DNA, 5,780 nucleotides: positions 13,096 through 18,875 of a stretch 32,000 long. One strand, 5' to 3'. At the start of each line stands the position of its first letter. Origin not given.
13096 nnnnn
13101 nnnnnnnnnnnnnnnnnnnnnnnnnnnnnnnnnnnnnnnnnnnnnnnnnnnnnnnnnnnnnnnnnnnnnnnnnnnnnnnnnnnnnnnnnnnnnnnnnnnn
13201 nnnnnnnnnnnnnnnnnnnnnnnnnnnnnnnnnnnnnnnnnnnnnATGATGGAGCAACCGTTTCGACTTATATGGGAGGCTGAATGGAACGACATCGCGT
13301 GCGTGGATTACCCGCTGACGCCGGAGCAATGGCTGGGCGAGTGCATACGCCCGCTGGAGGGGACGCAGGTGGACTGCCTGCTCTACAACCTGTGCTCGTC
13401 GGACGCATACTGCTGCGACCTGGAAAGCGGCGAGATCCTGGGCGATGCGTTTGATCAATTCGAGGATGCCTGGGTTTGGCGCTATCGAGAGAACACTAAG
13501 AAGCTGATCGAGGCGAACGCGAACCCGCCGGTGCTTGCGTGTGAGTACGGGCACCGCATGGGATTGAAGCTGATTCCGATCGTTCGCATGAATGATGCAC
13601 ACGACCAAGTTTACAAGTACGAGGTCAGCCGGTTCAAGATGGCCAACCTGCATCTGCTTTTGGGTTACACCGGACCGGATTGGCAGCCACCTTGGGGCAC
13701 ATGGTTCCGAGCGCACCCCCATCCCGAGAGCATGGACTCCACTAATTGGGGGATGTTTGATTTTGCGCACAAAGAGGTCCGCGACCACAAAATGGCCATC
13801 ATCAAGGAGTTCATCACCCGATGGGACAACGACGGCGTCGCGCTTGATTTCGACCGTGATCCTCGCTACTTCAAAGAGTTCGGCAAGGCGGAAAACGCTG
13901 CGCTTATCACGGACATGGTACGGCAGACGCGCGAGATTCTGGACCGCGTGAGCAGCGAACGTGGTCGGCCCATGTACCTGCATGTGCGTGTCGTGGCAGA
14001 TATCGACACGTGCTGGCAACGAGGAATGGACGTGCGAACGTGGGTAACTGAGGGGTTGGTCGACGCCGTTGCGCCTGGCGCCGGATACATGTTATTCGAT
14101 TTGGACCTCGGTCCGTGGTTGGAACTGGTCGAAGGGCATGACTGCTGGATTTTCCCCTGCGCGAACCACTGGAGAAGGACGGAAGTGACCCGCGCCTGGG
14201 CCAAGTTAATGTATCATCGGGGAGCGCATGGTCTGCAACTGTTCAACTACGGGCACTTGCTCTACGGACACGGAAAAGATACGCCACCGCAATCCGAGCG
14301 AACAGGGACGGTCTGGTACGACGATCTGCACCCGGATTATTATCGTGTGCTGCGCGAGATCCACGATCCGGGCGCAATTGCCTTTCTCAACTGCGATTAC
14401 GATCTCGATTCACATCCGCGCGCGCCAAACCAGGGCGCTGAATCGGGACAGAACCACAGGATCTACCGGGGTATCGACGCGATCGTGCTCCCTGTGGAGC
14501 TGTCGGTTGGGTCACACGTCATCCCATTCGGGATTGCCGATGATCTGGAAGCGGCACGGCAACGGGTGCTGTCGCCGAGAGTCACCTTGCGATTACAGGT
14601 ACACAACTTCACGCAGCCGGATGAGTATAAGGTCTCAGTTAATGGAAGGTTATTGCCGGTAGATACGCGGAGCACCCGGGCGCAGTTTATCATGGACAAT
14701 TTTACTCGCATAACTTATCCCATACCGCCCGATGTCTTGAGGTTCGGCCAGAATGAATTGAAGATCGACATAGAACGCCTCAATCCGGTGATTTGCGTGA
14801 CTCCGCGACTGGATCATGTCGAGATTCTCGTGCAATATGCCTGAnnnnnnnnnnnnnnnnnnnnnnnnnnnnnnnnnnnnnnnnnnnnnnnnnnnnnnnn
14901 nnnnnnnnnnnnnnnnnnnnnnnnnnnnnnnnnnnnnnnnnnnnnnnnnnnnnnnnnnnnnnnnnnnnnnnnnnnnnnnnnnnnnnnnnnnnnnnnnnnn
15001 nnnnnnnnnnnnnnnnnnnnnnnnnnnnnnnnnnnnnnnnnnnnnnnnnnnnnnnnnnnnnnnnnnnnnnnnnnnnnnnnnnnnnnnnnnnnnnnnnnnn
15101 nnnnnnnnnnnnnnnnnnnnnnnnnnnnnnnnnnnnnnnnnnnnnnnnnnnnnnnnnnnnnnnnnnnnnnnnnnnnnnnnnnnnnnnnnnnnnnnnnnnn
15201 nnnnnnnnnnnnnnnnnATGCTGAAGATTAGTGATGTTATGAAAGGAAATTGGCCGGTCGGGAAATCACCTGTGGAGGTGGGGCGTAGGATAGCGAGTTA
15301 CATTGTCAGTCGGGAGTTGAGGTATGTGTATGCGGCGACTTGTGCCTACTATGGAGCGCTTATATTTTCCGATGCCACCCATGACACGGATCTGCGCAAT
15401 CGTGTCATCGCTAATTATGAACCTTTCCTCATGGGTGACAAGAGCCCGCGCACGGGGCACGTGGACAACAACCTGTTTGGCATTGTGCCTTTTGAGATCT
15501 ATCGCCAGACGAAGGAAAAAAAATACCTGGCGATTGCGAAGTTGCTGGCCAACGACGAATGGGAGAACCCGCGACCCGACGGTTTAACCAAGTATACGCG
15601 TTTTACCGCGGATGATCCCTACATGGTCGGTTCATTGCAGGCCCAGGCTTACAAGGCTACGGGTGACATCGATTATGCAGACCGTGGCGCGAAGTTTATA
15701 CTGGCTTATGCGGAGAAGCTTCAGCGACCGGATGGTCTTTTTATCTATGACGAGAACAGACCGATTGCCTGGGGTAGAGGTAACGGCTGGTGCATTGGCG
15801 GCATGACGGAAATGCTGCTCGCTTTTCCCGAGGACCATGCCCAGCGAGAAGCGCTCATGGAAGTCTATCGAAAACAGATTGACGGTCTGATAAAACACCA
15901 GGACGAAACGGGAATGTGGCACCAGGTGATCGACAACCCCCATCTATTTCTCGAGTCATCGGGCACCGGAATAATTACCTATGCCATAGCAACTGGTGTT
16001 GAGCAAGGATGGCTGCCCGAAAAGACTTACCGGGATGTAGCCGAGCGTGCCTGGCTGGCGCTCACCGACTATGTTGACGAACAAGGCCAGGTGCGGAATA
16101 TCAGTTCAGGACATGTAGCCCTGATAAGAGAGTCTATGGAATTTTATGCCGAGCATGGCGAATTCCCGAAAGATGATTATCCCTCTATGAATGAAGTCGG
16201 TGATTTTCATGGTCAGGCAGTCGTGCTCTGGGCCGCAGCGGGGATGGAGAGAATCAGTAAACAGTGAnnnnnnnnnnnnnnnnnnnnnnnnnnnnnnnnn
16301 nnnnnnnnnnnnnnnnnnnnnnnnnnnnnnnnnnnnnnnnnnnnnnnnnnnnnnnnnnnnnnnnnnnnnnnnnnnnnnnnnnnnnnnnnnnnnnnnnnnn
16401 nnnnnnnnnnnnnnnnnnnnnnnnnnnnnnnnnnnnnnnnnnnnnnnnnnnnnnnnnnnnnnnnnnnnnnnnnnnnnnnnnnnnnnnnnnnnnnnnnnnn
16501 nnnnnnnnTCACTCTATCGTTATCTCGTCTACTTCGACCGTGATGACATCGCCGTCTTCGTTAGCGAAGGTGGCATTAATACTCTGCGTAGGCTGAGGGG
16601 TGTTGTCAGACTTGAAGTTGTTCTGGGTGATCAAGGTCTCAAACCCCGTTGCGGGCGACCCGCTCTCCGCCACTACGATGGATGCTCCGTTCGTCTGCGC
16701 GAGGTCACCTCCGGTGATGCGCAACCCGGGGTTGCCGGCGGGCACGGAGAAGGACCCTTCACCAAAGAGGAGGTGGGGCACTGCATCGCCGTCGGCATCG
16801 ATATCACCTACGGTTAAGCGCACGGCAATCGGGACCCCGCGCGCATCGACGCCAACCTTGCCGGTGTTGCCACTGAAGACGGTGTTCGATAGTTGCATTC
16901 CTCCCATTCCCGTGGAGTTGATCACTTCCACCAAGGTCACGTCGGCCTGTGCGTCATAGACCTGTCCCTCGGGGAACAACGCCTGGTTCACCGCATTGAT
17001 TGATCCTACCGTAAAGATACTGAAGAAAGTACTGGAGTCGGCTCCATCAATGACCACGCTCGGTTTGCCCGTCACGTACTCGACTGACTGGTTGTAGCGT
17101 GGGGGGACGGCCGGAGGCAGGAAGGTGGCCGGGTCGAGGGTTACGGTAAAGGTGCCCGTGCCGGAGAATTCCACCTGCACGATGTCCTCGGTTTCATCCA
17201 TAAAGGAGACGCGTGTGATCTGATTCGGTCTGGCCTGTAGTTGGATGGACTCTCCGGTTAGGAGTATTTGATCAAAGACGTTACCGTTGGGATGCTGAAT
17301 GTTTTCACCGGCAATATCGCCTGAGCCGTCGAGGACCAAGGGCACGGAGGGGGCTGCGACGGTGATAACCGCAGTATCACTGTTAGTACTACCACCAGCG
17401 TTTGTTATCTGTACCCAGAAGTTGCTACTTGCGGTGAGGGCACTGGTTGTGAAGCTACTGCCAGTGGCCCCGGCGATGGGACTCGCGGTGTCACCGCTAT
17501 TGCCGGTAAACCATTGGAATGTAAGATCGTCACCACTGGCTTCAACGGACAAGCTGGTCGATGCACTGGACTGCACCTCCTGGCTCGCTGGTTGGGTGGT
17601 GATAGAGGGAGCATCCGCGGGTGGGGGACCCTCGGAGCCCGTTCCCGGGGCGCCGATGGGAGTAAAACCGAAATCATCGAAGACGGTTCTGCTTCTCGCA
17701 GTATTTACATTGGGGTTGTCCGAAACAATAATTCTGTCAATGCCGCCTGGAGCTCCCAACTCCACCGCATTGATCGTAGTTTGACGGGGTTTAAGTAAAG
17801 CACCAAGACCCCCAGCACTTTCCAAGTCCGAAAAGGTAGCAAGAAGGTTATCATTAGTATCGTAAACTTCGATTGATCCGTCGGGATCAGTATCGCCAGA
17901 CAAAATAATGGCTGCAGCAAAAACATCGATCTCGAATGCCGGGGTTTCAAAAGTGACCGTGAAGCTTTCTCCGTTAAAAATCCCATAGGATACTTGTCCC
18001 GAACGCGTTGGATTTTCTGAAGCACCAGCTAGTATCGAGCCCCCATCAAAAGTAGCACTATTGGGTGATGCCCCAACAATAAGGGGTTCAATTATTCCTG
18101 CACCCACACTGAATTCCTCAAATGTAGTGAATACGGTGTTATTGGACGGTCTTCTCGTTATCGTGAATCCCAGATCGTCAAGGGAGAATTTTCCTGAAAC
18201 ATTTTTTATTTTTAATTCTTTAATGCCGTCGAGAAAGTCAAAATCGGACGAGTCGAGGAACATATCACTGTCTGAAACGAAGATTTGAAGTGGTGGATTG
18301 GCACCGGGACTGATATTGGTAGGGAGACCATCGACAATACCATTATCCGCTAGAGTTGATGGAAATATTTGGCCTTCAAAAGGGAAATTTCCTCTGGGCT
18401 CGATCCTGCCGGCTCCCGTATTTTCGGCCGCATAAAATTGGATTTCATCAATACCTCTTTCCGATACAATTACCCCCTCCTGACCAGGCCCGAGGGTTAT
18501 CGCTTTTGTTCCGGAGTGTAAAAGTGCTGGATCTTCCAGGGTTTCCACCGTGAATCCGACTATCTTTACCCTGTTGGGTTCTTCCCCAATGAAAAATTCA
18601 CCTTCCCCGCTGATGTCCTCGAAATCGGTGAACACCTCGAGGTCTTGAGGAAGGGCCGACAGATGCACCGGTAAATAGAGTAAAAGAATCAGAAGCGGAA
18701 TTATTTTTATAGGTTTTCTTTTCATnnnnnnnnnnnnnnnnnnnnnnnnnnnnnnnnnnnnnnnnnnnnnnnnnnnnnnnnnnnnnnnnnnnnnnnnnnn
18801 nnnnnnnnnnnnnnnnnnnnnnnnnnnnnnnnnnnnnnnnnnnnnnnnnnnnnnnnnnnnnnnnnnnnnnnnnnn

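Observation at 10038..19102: Recently active ~265-bp MITE-like element (family 1): three near-identical copies plus derivatives, no transposase and no visible target duplication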

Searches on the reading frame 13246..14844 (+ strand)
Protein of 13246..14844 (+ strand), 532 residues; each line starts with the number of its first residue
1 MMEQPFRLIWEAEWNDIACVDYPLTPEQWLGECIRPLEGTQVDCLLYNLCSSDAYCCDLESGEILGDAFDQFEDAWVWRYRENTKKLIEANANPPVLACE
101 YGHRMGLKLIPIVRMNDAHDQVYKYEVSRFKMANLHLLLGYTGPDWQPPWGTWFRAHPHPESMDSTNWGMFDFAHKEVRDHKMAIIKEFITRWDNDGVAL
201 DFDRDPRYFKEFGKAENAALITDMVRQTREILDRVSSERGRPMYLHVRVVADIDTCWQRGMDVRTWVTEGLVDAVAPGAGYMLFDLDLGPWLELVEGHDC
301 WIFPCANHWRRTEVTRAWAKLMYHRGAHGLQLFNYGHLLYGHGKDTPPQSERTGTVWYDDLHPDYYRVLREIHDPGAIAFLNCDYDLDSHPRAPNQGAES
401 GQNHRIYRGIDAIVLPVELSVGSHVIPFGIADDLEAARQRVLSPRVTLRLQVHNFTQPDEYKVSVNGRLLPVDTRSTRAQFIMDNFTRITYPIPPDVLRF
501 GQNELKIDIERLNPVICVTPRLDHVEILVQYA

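Call 10: search_protein_families(library=pfam, proteins=[window:13246-14844:+])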
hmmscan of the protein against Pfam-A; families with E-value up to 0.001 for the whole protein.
window:13246-14844:+ (532 aa): 0 families

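Call 46: find_encoding_contigs(protein=window:13246-14844:+, flank=10000, max_places=6)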
Protein window:13246-14844:+ (532 aa): 1 contig read that carries it; 1 place shown.
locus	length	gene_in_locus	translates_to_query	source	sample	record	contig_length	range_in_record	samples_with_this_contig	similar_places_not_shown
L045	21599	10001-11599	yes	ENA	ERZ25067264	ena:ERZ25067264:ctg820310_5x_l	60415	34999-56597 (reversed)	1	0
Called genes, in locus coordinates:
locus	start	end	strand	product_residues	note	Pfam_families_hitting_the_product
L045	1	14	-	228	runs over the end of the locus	PF14329:DUF4386 (weak)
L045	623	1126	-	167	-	-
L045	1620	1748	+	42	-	-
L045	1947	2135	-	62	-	-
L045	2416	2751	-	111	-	PF12844:HTH_19, PF13560:HTH_31, PF01381:HTH_3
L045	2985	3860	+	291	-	-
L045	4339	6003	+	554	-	PF00239:Resolvase, PF13408:Zn_ribbon_recom (faint)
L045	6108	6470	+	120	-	PF00263:Secretin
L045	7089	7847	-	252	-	PF13489:Methyltransf_23, PF01209:Ubie_methyltran, PF05401:NodS (weak), PF05175:MTS (weak), PF13847:Methyltransf_31, PF08241:Methyltransf_11, PF08242:Methyltransf_12, PF13649:Methyltransf_25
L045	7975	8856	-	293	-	-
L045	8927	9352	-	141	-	PF25535:DUF7919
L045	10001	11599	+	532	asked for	-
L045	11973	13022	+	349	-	PF07470:Glyco_hydro_88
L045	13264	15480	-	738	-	PF19081:Ig_7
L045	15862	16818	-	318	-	PF01050:MannoseP_isomer (faint), PF02311:AraC_binding (faint), PF07883:Cupin_2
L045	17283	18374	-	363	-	PF04616:Glyco_hydro_43 (weak), PF13088:BNR_2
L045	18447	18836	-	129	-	PF00903:Glyoxalase (weak)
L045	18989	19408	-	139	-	-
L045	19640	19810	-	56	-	-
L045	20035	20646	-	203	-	PF00583:Acetyltransf_1, PF13508:Acetyltransf_7, PF08445:FR47 (faint), PF13673:Acetyltransf_10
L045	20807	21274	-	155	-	PF02311:AraC_binding (weak), PF07883:Cupin_2, PF06249:EutQ (weak)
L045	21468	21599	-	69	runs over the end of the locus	-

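Call 59: find_homologous_proteins(query=window:13246-14841:+, max_evalue=1e-30)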
Query window:13246-14841:+ (532 aa): 108 proteins with E <= 1e-30 among 6665 candidates.
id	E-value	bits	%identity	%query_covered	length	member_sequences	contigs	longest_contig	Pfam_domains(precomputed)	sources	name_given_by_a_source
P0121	0.0e+0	1111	86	100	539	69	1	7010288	-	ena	-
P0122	8.4e-297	1004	76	100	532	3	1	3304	-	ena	-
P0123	4.5e-290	982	74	100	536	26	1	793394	-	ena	-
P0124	2.2e-282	956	73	100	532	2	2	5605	-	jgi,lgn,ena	-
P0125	3.7e-281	952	73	100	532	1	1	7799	-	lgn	-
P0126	8.9e-277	938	72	100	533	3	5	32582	-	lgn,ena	-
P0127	5.4e-274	928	70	100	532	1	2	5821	-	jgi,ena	jgi:hypothetical protein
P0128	8.3e-244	829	65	100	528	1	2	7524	-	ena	-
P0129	4.8e-243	826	65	99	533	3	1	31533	-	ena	-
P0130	5.6e-243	826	59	99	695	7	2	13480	-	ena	-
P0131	1.2e-237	808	59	100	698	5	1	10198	-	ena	-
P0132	3.7e-237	807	65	99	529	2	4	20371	-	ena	-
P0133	4.0e-235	800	60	99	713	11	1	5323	-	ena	-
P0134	3.1e-233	794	59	100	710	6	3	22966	-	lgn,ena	-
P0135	6.3e-233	793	63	100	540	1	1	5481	-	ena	-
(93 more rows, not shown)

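Call 60: find_encoding_contigs(protein=P0121, flank=6000, max_places=3)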
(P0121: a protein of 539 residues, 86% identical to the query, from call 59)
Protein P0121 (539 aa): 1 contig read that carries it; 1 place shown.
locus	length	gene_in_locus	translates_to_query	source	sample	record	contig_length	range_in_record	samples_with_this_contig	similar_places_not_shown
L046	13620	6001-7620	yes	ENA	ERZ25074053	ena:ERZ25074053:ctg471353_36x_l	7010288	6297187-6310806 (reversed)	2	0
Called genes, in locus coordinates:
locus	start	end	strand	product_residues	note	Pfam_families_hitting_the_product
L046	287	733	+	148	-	-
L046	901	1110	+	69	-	PF01610:DDE_Tnp_ISL3 (weak)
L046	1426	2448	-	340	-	PF02746:MR_MLE_N, PF13378:MR_MLE_C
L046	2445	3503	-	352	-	PF17396:DUF1611_N, PF07755:DUF1611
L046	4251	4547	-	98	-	-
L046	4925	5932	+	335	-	PF08240:ADH_N (weak), PF16912:Glu_dehyd_C (faint), PF00107:ADH_zinc_N, PF13602:ADH_zinc_N_2 (weak)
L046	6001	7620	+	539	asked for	-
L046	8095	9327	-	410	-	PF00067:p450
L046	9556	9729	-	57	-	-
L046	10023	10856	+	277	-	PF13432:TPR_16 (faint), PF24575:TPR_Slam (faint), PF13174:TPR_6 (faint), PF13428:TPR_14 (faint)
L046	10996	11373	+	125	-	-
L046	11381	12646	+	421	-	PF14690:Zn_ribbon_ISL3 (weak), PF13542:HTH_Tnp_ISL3, PF01610:DDE_Tnp_ISL3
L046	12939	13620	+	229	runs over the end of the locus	-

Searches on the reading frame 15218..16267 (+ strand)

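Call 10: search_protein_families(library=pfam, proteins=[window:15218-16267:+])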
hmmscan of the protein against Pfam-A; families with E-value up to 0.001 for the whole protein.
window:15218-16267:+ (349 aa): 1 family
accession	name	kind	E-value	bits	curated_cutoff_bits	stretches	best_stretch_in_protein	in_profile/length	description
PF07470.19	Glyco_hydro_88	-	5.8e-45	154.2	26.6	1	32-345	23-350/352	Glycosyl Hydrolase Family 88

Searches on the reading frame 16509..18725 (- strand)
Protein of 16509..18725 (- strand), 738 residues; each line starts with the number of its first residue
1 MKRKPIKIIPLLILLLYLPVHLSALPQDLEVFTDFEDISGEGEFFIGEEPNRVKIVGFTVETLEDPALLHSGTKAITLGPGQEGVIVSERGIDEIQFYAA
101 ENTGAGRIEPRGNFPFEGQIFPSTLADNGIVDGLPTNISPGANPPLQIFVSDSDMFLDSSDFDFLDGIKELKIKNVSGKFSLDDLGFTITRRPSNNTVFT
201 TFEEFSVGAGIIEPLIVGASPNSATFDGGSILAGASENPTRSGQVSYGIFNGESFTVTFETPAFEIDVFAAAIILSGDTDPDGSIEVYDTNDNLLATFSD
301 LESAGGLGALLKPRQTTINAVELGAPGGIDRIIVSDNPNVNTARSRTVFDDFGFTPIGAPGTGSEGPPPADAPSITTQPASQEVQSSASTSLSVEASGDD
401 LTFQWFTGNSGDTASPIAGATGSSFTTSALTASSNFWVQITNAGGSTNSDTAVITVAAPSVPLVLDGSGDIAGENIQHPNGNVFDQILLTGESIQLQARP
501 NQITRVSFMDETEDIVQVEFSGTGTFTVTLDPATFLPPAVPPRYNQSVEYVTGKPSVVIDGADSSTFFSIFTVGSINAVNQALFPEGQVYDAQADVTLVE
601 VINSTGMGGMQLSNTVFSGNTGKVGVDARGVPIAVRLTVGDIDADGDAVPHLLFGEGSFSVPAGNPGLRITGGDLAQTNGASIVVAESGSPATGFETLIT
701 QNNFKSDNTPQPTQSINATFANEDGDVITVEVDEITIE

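Call 10: search_protein_families(library=pfam, proteins=[window:16509-18725:-])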
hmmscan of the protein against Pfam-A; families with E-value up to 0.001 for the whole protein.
window:16509-18725:- (738 aa): 1 family
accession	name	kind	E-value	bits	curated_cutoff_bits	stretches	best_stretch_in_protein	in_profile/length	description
PF19081.6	Ig_7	-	1.5e-09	38.4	27.3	1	373-456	4-80/84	Ig-like domain CHU_C associated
